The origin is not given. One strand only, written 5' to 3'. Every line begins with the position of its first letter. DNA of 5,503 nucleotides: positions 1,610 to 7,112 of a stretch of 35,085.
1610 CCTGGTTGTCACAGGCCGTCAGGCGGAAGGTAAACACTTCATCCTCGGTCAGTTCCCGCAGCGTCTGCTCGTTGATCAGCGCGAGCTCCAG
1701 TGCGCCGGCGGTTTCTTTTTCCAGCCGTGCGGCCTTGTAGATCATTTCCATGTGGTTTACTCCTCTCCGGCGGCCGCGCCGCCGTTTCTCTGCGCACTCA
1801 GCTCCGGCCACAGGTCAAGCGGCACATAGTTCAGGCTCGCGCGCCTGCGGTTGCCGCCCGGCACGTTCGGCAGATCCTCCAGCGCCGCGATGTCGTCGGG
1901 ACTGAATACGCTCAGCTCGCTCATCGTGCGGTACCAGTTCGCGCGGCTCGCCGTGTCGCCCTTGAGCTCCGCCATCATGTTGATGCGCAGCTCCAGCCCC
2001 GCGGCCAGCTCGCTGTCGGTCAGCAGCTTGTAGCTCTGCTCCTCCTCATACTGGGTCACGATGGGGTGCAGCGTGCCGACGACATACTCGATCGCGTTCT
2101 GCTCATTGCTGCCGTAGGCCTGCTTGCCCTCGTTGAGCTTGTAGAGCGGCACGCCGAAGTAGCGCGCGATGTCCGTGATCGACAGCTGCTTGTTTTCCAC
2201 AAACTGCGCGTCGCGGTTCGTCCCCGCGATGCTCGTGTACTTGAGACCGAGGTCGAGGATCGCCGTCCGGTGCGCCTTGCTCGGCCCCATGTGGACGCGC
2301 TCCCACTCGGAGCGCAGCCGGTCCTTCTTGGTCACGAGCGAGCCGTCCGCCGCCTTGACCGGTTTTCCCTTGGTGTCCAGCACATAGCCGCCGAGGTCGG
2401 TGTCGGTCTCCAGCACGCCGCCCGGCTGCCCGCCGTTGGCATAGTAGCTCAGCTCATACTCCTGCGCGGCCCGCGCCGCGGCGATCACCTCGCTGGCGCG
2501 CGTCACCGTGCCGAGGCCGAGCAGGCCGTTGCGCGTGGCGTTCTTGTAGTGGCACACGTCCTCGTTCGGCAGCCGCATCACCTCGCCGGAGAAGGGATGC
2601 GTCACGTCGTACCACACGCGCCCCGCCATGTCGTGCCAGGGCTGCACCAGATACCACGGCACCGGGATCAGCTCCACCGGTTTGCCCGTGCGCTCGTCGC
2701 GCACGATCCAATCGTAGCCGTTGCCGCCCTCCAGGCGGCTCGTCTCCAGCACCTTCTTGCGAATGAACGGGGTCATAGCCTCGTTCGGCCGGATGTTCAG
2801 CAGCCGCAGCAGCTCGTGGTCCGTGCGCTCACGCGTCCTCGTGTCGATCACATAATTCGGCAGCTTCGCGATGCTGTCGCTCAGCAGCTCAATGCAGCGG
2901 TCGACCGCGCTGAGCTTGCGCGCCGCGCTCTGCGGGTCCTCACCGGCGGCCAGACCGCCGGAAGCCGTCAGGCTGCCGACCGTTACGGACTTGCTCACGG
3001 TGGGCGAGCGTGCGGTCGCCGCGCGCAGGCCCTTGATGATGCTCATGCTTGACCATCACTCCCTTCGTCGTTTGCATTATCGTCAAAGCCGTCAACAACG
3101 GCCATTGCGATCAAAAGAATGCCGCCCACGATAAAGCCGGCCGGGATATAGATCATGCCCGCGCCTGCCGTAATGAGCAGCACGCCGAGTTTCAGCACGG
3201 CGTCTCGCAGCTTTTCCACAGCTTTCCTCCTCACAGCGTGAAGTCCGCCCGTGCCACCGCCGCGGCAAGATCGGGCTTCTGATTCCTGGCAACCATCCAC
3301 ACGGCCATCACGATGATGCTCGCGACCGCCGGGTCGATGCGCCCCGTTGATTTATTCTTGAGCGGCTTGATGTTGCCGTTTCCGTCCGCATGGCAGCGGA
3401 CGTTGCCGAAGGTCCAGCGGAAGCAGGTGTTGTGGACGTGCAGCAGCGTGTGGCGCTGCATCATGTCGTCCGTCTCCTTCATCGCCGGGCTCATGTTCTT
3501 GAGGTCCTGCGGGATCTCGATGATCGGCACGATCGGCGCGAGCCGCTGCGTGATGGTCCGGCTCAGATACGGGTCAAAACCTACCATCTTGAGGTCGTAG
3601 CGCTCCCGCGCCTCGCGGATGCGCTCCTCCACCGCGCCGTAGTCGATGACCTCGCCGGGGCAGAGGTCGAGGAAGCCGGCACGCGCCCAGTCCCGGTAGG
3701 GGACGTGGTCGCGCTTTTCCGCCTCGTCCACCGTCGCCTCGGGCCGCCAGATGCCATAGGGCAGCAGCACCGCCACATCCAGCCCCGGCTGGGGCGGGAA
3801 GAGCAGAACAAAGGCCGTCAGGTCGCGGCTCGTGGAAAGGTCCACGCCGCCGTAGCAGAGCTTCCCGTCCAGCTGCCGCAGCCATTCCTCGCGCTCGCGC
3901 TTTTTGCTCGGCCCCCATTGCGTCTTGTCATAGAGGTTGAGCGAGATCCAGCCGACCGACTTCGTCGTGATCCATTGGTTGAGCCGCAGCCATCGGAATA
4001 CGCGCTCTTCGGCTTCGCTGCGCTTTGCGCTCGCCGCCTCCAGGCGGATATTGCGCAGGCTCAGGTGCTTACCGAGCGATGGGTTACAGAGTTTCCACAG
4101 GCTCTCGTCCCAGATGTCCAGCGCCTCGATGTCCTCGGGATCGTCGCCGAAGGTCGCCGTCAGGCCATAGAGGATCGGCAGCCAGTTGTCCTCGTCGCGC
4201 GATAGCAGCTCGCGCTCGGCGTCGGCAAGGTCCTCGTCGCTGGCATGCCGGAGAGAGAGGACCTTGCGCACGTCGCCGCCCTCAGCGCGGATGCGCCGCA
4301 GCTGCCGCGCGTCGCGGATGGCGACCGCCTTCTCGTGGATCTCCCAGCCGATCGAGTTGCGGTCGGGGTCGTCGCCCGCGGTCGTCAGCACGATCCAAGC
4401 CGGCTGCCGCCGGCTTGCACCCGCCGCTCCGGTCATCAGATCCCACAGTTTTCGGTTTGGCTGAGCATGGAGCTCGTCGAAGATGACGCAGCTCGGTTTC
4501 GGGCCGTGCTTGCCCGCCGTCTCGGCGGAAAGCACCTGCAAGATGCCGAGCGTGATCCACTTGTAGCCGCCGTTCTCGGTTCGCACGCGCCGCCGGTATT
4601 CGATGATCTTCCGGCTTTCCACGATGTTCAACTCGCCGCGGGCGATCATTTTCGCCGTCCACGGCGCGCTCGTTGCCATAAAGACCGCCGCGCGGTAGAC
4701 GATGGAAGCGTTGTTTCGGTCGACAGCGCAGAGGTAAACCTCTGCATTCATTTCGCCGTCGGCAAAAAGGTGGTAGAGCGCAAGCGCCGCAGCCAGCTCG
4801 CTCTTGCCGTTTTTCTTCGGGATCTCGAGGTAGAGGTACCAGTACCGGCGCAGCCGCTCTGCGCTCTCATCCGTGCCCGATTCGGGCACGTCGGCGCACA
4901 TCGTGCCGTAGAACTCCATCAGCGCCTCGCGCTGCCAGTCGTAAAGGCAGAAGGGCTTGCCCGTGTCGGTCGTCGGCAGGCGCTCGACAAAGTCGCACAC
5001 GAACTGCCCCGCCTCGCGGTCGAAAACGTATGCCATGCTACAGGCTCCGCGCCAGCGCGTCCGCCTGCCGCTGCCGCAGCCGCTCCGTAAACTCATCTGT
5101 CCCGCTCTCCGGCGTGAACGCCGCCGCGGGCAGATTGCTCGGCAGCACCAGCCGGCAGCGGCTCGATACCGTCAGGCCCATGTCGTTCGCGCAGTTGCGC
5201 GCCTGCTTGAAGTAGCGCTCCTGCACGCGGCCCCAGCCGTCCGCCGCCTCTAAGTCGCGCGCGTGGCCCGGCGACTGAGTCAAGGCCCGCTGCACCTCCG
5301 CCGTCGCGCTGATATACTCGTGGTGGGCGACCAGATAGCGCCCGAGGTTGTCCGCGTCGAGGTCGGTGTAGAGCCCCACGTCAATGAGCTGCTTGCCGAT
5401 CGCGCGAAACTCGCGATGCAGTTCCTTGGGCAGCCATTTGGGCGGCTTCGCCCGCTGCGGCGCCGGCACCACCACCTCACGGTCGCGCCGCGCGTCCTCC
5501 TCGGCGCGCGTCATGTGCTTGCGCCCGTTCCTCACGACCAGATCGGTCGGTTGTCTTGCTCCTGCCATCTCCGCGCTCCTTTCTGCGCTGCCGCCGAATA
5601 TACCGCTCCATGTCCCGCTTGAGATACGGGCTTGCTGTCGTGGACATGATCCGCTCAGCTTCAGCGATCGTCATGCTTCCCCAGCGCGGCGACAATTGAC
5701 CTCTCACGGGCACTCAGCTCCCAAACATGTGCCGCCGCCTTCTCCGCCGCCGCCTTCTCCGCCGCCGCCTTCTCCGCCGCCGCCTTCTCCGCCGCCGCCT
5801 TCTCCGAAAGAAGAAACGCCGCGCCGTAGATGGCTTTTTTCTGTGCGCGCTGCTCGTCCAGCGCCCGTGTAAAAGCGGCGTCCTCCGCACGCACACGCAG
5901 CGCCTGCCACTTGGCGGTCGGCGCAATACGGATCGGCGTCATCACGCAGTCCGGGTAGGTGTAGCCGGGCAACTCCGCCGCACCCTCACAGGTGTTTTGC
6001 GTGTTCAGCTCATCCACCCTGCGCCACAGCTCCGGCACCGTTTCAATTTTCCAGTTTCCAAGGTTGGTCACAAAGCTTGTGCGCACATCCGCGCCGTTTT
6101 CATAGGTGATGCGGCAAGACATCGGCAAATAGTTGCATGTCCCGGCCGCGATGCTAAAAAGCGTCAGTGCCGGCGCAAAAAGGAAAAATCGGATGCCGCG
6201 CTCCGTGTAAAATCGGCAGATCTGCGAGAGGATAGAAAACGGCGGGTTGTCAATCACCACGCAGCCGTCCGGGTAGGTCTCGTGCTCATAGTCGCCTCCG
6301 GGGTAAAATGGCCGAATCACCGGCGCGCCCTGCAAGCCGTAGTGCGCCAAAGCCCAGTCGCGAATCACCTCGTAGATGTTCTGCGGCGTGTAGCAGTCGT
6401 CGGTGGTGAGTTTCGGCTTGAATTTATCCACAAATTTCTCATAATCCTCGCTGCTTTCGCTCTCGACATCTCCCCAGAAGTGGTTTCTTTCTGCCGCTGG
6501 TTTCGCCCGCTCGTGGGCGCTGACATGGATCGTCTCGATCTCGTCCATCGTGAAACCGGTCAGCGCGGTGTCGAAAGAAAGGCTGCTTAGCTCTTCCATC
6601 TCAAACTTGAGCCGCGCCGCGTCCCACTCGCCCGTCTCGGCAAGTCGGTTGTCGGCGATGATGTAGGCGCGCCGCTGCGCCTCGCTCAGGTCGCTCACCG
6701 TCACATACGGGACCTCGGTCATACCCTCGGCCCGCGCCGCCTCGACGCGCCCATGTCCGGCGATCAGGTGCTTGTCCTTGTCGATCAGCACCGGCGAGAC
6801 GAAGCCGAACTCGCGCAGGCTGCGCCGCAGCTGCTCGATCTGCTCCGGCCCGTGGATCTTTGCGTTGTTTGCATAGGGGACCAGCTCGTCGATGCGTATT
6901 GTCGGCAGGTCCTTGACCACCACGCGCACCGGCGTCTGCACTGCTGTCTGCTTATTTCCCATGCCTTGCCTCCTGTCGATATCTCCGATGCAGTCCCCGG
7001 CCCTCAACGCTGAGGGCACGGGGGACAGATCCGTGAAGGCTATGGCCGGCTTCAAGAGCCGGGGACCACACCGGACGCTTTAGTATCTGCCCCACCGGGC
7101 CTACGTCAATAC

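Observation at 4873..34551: Dispersed, over-represented 17-bp palindrome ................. (5 perfect + 3 near copies)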

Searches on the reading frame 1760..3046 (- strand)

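Call 13: search_protein_families(library=pfam, proteins=[window:1760-3046:-], max_evalue=0.01)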
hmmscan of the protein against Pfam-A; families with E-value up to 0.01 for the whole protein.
window:1760-3046:- (429 aa): 1 family
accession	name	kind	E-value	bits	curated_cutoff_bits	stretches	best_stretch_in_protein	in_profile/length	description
PF04860.17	Phage_portal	-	2.4e-76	257.4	39.1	1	46-391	1-321/321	Phage portal protein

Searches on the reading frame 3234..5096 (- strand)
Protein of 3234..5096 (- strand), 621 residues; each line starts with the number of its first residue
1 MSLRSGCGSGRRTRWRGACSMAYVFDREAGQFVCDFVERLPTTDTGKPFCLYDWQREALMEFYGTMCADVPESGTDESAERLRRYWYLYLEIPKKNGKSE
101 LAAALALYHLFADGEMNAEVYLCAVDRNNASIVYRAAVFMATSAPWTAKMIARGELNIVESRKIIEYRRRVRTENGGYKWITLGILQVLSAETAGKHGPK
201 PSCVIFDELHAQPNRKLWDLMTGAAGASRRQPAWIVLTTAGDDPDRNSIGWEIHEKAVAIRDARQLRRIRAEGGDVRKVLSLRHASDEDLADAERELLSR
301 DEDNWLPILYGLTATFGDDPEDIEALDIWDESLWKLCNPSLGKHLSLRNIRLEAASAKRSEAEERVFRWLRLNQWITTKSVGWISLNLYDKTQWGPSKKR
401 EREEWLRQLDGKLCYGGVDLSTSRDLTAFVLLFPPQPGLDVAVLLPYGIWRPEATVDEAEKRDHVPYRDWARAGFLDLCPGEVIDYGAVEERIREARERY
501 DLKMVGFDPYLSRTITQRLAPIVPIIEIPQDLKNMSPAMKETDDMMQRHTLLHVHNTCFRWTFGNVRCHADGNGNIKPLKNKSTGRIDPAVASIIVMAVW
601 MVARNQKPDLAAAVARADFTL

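Call 13: search_protein_families(library=pfam, proteins=[window:3234-5096:-], max_evalue=0.01)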
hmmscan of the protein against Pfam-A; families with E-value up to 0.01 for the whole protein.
window:3234-5096:- (621 aa): 2 families
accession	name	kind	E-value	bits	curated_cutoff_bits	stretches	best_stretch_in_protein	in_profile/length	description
PF20441.4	TerL_nuclease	-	3.1e-32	112.3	24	1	327-601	19-281/286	Terminase large subunit, endonuclease domain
PF03354.21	TerL_ATPase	-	2.1e-12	47.6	23.7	1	83-243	19-164/178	Terminase large subunit, ATPase domain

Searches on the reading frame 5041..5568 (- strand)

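Call 13: search_protein_families(library=pfam, proteins=[window:5041-5568:-], max_evalue=0.01)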
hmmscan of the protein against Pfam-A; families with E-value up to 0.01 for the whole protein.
window:5041-5568:- (176 aa): 1 family
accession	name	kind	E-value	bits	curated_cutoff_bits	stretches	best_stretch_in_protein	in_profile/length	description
PF05119.17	Terminase_4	-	6.9e-12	46.1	24.7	1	52-143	3-94/98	Phage terminase, small subunit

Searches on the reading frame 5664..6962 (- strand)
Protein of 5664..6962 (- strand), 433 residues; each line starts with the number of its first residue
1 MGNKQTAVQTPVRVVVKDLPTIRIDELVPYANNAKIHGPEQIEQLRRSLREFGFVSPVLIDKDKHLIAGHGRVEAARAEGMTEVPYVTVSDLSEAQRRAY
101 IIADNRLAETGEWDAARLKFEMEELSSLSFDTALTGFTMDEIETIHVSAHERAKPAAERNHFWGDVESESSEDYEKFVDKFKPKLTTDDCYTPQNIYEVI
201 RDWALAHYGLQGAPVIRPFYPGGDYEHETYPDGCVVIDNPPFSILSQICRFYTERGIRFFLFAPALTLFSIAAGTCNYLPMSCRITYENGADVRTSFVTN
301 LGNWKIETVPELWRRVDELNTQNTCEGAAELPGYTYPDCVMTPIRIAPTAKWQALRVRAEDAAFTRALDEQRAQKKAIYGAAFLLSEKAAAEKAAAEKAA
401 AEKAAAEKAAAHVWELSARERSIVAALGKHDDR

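Call 13: search_protein_families(library=pfam, proteins=[window:5664-6962:-], max_evalue=0.01)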
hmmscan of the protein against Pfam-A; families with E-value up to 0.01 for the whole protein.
window:5664-6962:- (433 aa): 1 family
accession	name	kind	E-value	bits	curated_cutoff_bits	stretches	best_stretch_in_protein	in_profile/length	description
PF02195.25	ParB_N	-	4.7e-05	23.8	26.3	1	35-100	20-88/95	ParB N-terminal domain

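Call 44: search_protein_families(library=phrogs, proteins=[window:5664-6962:-], max_evalue=0.001)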
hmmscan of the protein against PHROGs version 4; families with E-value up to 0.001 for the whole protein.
window:5664-6962:- (433 aa): 18 families
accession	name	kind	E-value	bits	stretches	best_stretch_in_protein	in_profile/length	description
phrog_21498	-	unknown function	5.1e-79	266.5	1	166-427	15-268/270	-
phrog_620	-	DNA, RNA and nucleotide metabolism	3.9e-49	168.6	1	21-176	11-163/217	ParB-like partition protein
phrog_498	-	other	1e-47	164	1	18-191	34-196/633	DNA methyltransferase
phrog_15396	-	DNA, RNA and nucleotide metabolism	1.1e-39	137.8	1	21-150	6-135/258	ParB-like partition nuclease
phrog_930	-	DNA, RNA and nucleotide metabolism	4.8e-31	109.4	1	22-148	10-135/223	ParB-like partition protein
phrog_8071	-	DNA, RNA and nucleotide metabolism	1.4e-24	88.1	1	20-156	8-141/389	ParB-like partition protein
phrog_940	-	DNA, RNA and nucleotide metabolism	5.8e-23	82.7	1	21-166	8-155/388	nuclease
phrog_9353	-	unknown function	1.5e-21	78.4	1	21-175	13-167/245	-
phrog_723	-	DNA, RNA and nucleotide metabolism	2.8e-20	74.1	1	16-158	10-152/223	ParB-like partition protein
phrog_18056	-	DNA, RNA and nucleotide metabolism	2.7e-12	47.3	1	20-106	4-89/387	ParB-like partition nuclease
phrog_4715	-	DNA, RNA and nucleotide metabolism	1.5e-10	41.1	1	22-116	150-249/630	ParB-like partition protein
phrog_5475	-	unknown function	2e-09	37.7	1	23-117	7-97/458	-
phrog_7405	-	unknown function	1.2e-07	32.7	1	30-167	35-172/250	-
phrog_3264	-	DNA, RNA and nucleotide metabolism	5.6e-06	27.2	1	19-107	49-140/337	ParB-like partition protein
phrog_6218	-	DNA, RNA and nucleotide metabolism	6.3e-06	26.6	1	22-105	8-96/506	ParB-like partition protein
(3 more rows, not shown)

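Call 94: search_protein_families(library=ncbifam, proteins=[window:5664-6962:-], max_evalue=0.01)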
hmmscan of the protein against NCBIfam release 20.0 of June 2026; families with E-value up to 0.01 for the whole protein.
window:5664-6962:- (433 aa): 4 families
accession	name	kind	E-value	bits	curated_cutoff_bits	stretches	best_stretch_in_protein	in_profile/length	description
TIGR04285.1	nucleoid_noc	exception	7.6e-05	22.2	315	1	22-96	5-82/255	nucleoid occlusion protein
TIGR00180.1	parB_part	domain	8.2e-05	22.4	58.45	1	35-106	22-98/186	ParB/RepB/Spo0J family partition protein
NF011492.0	PRK14900.1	equivalog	0.00026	19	1783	1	353-412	966-1023/1044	valine--tRNA ligase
TIGR03734.1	PRTRC_parB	hypoth_equivalog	0.0076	14.8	278.6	1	31-106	6-88/555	PRTRC system ParB family protein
